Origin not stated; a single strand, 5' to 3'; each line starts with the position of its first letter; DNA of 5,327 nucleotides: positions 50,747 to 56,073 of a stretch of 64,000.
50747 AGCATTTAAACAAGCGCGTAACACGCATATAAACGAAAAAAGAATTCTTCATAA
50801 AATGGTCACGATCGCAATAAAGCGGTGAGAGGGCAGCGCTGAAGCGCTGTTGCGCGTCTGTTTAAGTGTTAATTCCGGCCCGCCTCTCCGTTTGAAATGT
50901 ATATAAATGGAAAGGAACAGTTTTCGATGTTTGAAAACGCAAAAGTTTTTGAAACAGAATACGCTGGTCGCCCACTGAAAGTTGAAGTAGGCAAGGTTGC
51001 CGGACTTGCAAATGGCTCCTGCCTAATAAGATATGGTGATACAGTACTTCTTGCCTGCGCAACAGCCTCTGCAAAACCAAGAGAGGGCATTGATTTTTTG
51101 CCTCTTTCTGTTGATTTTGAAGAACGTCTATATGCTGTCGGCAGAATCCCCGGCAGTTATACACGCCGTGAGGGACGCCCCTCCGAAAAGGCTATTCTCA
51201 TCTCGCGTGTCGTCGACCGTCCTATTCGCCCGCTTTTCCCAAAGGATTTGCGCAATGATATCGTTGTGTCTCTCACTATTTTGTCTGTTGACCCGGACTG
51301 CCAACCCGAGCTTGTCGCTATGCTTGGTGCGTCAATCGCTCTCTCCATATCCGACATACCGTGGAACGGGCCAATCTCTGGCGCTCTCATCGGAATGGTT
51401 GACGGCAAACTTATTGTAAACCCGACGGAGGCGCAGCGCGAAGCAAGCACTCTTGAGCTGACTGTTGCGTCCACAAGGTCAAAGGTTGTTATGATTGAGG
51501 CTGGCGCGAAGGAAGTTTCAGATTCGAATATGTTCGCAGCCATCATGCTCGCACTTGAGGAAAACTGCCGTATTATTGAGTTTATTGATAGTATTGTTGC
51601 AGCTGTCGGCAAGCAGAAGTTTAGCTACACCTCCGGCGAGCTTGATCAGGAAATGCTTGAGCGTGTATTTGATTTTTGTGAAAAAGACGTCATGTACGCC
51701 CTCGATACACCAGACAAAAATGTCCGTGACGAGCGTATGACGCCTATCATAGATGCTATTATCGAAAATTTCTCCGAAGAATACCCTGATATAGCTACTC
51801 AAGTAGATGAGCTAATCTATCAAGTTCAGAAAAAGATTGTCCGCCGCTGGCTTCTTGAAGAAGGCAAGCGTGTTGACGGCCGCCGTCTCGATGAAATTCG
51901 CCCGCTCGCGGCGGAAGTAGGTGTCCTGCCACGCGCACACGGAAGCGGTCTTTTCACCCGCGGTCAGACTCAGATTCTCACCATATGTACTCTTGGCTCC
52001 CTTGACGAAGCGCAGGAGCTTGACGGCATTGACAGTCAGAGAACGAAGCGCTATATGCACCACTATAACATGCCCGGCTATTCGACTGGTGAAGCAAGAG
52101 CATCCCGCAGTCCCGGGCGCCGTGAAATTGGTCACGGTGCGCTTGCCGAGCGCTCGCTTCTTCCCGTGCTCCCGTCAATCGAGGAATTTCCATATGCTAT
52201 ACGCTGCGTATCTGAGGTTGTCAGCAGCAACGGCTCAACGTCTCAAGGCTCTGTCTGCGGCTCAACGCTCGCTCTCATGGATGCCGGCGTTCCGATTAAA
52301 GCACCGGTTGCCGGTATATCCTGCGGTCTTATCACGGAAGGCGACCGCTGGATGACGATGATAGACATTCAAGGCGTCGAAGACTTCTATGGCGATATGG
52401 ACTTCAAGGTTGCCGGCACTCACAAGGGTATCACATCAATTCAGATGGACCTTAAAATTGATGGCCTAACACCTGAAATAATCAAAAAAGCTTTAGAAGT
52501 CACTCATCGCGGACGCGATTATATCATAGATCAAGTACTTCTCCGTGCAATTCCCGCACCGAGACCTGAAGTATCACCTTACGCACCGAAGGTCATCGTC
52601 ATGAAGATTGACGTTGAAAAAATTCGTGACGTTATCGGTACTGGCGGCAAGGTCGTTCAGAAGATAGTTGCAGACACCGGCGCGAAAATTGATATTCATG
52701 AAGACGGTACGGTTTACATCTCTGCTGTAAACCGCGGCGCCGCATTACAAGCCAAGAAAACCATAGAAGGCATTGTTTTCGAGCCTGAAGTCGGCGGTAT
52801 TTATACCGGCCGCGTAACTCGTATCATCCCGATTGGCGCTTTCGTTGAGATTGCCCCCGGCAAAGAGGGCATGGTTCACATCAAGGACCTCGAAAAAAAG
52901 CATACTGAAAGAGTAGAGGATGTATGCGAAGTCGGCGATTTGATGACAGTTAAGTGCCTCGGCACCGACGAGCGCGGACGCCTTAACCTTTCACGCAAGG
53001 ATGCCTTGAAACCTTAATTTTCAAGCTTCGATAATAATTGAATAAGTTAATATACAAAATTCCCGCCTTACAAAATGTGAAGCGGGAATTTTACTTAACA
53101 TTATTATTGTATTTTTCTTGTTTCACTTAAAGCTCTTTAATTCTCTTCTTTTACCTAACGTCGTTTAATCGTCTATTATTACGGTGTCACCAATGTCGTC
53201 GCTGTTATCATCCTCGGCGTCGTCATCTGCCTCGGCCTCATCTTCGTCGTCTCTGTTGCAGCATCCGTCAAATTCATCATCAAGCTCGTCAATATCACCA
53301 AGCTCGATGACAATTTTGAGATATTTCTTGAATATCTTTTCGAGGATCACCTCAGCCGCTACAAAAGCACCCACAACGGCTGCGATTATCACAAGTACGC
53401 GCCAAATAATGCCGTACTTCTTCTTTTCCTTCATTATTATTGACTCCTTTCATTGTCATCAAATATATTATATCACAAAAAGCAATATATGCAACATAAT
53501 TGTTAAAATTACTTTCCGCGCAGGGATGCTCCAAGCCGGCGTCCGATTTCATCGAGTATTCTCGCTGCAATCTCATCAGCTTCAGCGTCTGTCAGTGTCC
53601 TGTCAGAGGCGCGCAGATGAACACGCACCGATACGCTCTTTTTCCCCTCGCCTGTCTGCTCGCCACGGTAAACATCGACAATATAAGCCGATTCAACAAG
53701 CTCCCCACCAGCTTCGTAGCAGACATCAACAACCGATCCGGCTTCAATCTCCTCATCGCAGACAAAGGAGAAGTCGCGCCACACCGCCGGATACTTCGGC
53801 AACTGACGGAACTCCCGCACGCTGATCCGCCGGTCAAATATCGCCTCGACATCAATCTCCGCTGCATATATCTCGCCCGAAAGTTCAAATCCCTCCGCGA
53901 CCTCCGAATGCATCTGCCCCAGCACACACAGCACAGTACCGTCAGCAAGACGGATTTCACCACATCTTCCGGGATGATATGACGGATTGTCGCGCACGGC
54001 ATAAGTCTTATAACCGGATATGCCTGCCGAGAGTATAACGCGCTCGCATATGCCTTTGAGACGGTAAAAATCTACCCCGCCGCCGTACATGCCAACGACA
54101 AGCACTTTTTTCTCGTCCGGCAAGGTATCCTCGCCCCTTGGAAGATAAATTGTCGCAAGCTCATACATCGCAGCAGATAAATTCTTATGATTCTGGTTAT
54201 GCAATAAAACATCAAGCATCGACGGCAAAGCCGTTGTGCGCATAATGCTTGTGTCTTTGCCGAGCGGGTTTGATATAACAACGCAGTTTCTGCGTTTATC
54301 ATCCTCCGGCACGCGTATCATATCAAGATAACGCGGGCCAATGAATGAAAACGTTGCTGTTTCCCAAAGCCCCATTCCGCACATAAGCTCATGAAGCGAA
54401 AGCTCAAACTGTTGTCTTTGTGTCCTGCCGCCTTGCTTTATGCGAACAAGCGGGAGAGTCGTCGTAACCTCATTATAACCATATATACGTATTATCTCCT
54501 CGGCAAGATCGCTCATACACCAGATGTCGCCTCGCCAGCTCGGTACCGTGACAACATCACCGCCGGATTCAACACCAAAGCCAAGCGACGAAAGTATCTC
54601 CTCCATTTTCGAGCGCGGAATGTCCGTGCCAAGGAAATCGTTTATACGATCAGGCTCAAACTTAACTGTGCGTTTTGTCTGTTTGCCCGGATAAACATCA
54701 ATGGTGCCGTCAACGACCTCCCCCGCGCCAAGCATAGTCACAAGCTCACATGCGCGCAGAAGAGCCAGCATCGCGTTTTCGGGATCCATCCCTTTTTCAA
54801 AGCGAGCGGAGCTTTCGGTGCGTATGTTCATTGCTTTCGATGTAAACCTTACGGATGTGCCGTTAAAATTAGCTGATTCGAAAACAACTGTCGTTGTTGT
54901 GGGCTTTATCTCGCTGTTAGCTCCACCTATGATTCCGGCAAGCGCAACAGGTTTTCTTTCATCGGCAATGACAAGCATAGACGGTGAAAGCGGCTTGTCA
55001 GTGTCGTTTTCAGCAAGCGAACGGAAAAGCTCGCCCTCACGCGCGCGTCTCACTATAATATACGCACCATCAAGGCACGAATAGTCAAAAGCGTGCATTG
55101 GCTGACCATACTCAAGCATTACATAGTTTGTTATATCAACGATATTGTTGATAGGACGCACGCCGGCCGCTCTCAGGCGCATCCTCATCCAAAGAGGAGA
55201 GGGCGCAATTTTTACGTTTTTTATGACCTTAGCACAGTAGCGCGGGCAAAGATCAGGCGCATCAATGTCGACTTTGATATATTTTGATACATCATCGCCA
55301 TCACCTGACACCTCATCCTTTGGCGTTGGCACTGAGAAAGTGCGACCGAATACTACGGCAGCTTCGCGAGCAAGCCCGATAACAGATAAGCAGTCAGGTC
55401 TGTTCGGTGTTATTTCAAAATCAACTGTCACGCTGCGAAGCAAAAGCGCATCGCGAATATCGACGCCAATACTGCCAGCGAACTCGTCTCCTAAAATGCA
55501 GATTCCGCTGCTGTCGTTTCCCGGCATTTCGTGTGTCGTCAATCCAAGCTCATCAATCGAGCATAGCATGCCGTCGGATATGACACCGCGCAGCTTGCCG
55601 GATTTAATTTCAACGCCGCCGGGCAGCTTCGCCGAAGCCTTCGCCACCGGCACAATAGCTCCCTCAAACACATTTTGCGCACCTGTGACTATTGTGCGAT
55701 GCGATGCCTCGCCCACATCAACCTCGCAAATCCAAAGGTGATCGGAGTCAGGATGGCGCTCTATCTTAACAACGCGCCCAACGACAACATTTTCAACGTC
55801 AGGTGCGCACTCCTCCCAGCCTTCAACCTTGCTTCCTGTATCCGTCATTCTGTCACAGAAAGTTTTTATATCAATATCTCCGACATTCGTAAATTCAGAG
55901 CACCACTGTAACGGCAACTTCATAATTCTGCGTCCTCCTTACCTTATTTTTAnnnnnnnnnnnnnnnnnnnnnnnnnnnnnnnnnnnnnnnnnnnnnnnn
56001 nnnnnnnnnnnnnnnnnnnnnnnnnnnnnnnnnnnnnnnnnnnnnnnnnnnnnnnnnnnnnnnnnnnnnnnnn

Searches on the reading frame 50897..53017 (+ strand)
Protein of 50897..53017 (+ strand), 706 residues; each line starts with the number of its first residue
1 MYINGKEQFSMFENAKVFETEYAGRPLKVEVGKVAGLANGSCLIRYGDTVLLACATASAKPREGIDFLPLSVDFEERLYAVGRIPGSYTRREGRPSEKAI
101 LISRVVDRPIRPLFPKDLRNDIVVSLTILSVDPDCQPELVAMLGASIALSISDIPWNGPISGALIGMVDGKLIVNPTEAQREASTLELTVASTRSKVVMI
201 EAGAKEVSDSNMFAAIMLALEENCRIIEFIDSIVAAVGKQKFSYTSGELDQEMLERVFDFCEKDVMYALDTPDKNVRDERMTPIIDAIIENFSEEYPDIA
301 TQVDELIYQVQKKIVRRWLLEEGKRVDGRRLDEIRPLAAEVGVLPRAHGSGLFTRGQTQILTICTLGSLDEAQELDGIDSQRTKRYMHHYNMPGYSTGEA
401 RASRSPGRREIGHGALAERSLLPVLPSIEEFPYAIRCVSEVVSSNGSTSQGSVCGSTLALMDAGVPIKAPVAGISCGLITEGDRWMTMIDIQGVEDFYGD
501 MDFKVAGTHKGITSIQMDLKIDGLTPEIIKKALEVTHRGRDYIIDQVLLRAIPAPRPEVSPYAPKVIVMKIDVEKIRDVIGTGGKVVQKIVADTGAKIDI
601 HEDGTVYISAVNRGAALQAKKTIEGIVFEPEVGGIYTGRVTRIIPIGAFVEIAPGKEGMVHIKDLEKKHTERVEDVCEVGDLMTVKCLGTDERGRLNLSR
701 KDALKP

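Call 84: search_protein_families(library=pfam, proteins=[window:50897-53017:+], max_evalue=0.00001)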
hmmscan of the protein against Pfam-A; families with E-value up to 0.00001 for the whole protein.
window:50897-53017:+ (706 aa): 5 families
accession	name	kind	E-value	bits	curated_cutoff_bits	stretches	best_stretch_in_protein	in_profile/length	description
PF01138.27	RNase_PH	-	1.7e-54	184.2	25.5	2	24-155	2-130/130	3' exoribonuclease family, domain 1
PF03725.20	RNase_PH_C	-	4.8e-18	65.3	20.8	1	158-221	1-66/67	3' exoribonuclease family, domain 2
PF00575.29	S1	-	5.4e-14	52.8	22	1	629-701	1-74/74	S1 RNA binding domain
PF03726.19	PNPase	-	8.7e-12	45.8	24.6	1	253-330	2-81/81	Polyribonucleotide nucleotidyltransferase, RNA binding domain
PF00013.35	KH_1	-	4.1e-09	36.5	21.5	1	567-624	2-65/66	KH domain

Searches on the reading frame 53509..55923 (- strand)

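Call 84: search_protein_families(library=pfam, proteins=[window:53509-55923:-], max_evalue=0.00001)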
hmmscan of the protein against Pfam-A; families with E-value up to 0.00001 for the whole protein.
window:53509-55923:- (804 aa): 5 families
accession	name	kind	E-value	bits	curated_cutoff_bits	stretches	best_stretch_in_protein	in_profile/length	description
PF03483.22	B3_4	-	3.1e-66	222.7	29.3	1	226-397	2-171/174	B3/4 domain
PF17759.6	tRNA_synthFbeta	-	3.7e-53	180.6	22.4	1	487-692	2-214/214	Phenylalanyl tRNA synthetase beta chain CLM domain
PF03147.19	FDX-ACB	-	7e-28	97.3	31.1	1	709-802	1-94/94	Ferredoxin-fold anticodon binding domain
PF03484.21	B5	-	3.3e-20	72.5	28.6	1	420-483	1-67/67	tRNA synthetase B5 domain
PF01588.26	tRNA_bind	-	4e-19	68.9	27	1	46-127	1-78/96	Putative tRNA binding domain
